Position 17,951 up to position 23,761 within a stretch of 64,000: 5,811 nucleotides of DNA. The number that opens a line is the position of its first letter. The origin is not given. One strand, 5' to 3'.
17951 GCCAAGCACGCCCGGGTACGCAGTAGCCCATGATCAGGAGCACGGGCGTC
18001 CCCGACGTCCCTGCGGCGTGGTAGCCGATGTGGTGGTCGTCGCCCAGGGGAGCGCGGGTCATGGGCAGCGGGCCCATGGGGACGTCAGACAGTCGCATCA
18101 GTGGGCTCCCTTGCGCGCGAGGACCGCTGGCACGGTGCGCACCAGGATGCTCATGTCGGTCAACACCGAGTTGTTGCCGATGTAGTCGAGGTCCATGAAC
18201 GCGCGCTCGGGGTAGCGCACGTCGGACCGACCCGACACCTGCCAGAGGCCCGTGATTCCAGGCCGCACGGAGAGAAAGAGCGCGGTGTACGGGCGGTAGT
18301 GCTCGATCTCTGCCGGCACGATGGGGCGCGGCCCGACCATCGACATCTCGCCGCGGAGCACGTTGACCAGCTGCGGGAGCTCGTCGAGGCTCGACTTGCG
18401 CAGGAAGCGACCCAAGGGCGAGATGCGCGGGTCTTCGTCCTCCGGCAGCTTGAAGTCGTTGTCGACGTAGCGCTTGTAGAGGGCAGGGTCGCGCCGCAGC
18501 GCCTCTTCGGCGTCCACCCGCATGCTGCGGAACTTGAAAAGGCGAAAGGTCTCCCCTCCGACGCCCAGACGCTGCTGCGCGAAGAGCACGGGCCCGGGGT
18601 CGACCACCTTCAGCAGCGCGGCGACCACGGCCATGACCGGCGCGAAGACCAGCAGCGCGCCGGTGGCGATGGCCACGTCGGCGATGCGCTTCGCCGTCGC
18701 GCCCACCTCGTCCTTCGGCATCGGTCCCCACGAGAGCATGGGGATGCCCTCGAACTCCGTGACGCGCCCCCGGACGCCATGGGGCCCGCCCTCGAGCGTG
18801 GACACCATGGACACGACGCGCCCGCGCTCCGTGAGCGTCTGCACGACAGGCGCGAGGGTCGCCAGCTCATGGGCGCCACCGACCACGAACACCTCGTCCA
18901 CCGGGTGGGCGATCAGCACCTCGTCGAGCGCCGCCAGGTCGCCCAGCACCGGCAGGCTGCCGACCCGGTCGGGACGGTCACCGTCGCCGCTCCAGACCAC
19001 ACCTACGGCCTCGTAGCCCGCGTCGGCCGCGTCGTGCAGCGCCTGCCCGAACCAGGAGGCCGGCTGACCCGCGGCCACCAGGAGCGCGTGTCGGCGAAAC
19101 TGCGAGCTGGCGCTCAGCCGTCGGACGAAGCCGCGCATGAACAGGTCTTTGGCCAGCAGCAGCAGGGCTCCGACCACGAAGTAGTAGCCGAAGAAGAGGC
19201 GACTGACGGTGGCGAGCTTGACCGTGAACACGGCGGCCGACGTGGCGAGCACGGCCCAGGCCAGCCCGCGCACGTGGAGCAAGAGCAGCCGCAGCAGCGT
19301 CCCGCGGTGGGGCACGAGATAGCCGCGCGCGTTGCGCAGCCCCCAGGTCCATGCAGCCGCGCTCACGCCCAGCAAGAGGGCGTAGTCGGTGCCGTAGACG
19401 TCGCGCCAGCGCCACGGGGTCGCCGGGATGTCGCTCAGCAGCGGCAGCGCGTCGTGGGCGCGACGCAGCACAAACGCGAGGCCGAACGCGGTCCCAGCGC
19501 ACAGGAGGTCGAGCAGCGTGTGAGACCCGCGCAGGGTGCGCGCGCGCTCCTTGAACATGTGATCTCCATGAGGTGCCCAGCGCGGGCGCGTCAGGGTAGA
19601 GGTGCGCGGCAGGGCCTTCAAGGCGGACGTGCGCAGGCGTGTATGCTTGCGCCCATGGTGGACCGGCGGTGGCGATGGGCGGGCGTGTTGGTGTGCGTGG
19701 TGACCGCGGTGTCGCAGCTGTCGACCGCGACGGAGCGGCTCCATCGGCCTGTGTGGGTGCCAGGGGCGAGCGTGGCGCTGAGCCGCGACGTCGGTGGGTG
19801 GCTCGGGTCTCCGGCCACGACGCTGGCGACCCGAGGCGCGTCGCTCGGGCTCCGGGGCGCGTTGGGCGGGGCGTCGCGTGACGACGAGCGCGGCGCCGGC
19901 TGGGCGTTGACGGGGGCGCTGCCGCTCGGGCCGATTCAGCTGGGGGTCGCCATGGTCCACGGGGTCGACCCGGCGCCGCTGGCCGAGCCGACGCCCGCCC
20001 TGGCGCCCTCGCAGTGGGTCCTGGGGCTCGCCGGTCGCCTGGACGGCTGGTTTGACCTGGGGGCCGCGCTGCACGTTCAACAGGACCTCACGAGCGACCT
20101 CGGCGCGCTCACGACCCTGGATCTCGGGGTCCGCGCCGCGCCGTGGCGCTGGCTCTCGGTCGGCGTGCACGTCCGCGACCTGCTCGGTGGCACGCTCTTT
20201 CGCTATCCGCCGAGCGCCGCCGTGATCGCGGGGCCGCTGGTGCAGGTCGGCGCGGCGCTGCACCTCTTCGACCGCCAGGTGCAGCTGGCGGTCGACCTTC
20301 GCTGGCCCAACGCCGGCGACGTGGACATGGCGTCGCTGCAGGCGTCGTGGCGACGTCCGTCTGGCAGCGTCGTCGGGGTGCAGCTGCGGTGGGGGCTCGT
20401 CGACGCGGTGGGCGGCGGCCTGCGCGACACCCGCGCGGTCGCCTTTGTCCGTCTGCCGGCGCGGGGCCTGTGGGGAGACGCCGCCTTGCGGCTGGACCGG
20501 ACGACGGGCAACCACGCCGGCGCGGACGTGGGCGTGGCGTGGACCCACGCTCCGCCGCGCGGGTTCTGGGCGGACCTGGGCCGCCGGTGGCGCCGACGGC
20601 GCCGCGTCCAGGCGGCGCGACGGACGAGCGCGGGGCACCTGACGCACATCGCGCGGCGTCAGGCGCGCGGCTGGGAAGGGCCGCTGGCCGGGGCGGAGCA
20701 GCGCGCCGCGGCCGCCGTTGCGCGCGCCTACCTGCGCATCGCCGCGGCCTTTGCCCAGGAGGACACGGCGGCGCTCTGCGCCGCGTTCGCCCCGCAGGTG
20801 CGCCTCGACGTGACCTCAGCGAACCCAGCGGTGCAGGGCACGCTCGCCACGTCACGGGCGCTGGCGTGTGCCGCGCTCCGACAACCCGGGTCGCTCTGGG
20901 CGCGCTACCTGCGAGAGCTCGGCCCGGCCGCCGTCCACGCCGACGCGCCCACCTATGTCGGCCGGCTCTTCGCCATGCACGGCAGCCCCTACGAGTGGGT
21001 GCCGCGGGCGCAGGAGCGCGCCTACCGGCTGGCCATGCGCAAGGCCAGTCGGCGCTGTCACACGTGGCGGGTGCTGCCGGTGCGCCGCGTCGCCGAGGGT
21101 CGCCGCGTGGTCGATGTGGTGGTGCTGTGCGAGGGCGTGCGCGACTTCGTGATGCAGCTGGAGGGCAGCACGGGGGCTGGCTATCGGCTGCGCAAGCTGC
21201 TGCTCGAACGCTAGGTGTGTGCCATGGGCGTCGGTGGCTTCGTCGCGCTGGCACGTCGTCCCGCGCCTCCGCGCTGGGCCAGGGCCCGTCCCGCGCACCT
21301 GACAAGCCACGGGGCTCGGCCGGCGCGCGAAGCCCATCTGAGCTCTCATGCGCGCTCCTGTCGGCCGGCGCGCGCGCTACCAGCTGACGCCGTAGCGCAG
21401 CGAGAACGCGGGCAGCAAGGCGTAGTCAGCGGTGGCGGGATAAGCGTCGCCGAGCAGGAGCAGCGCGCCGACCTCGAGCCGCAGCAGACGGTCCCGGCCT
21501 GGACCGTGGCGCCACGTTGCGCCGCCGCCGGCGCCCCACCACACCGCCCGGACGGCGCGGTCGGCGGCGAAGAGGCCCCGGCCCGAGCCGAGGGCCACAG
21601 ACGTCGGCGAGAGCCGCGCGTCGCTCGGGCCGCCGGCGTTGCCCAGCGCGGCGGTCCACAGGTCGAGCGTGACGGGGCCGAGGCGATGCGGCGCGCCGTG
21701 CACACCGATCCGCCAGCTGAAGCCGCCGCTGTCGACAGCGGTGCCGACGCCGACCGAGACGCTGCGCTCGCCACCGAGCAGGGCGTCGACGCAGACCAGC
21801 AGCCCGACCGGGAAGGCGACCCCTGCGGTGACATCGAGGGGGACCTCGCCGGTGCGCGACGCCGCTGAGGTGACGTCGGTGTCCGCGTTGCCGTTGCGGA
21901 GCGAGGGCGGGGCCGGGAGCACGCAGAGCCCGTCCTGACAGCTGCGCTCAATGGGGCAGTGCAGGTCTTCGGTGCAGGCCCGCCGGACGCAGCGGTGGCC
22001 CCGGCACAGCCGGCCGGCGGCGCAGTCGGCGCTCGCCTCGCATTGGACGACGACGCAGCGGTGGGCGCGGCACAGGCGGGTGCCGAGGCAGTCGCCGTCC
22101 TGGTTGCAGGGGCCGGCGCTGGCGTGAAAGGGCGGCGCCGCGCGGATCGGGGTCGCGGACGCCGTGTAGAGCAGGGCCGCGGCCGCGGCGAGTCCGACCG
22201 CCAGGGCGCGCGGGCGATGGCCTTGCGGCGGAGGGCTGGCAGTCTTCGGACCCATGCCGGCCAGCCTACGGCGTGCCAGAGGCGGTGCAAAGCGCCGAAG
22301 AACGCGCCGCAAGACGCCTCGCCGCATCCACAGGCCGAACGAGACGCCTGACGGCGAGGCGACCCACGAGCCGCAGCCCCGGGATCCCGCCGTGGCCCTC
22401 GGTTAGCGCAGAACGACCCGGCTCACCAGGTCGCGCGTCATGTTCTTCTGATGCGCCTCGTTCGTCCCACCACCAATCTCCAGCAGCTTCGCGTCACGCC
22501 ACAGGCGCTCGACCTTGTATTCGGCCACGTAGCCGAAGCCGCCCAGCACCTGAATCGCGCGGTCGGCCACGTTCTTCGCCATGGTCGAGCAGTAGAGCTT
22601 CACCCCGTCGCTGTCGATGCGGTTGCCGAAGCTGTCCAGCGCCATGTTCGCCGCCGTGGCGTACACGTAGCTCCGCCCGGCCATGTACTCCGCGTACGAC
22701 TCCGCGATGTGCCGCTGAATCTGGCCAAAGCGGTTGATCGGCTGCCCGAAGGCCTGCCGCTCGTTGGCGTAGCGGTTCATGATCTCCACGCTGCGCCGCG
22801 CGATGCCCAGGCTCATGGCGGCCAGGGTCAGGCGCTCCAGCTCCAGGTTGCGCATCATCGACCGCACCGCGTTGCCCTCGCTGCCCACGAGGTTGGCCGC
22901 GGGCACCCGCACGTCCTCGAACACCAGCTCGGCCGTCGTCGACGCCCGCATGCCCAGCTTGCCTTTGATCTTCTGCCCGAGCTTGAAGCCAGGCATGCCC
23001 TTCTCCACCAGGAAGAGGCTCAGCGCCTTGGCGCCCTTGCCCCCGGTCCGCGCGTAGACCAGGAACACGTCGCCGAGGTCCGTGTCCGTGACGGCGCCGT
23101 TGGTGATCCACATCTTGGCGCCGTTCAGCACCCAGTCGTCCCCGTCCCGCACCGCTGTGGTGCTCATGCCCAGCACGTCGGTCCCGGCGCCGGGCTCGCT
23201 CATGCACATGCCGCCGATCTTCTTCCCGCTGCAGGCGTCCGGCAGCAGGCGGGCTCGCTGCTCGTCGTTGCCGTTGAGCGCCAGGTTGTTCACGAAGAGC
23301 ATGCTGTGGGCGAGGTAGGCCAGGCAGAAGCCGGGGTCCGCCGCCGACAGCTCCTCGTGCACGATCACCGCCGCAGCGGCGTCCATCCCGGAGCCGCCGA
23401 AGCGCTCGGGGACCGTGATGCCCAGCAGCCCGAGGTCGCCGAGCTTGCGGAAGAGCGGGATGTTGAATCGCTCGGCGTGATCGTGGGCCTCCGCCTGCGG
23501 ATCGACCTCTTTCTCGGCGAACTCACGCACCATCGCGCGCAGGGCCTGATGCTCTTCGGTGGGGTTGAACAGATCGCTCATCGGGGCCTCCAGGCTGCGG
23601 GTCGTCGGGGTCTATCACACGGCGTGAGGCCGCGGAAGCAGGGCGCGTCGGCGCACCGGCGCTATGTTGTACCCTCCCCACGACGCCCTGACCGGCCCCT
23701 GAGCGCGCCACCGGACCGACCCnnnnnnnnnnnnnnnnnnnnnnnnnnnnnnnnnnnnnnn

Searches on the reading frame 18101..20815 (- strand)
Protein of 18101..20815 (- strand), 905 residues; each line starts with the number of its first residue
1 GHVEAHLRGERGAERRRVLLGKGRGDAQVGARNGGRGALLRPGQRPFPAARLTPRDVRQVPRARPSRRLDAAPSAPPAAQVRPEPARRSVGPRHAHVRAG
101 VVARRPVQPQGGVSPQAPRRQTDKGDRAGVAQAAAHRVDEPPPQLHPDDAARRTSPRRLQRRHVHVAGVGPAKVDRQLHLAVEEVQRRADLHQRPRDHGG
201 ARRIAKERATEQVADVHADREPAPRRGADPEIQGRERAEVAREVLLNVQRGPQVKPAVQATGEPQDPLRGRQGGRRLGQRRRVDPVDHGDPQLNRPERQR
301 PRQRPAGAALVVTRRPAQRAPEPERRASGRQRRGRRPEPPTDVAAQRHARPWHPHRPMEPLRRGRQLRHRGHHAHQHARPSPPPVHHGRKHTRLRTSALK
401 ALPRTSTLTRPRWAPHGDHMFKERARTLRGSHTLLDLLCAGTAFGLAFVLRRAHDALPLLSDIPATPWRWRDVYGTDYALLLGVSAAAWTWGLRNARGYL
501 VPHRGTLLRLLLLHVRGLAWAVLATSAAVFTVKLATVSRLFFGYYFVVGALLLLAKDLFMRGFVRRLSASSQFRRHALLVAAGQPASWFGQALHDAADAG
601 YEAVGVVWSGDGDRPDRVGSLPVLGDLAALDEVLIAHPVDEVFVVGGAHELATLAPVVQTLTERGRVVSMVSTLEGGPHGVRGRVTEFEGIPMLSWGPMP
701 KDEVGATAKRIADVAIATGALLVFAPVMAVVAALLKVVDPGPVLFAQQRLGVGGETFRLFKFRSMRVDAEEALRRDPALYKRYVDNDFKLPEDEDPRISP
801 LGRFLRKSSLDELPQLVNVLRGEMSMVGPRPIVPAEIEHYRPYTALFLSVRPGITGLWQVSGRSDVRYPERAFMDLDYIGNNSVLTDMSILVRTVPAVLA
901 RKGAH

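Call 19: search_protein_families(library=pfam, proteins=[window:18101-20815:-], max_evalue=0.001)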
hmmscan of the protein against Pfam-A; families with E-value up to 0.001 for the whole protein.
window:18101-20815:- (905 aa): 2 families
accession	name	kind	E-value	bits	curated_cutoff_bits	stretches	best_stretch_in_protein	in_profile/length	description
PF02397.22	Bac_transf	-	4.6e-60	202.6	27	1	709-899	1-178/179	Bacterial sugar transferase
PF13727.12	CoA_binding_3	-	7.8e-18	65.5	25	1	515-662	22-165/175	CoA-binding domain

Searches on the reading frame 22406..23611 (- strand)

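Call 19: search_protein_families(library=pfam, proteins=[window:22406-23611:-], max_evalue=0.001)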
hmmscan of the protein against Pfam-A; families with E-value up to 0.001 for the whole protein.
window:22406-23611:- (402 aa): 4 families
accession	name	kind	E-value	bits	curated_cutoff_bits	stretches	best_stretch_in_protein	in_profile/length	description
PF02771.21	Acyl-CoA_dh_N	-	5.7e-37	127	22.9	1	18-130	1-113/113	Acyl-CoA dehydrogenase, N-terminal domain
PF00441.29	Acyl-CoA_dh_1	-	5.1e-36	124.5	22.4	1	250-393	5-147/150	Acyl-CoA dehydrogenase, C-terminal domain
PF02770.24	Acyl-CoA_dh_M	-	7e-25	87.5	33.3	1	135-234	2-97/97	Acyl-CoA dehydrogenase, middle domain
PF08028.16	Acyl-CoA_dh_2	-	9.4e-15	55.5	22.7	1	261-377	1-126/134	Acyl-CoA dehydrogenase, C-terminal domain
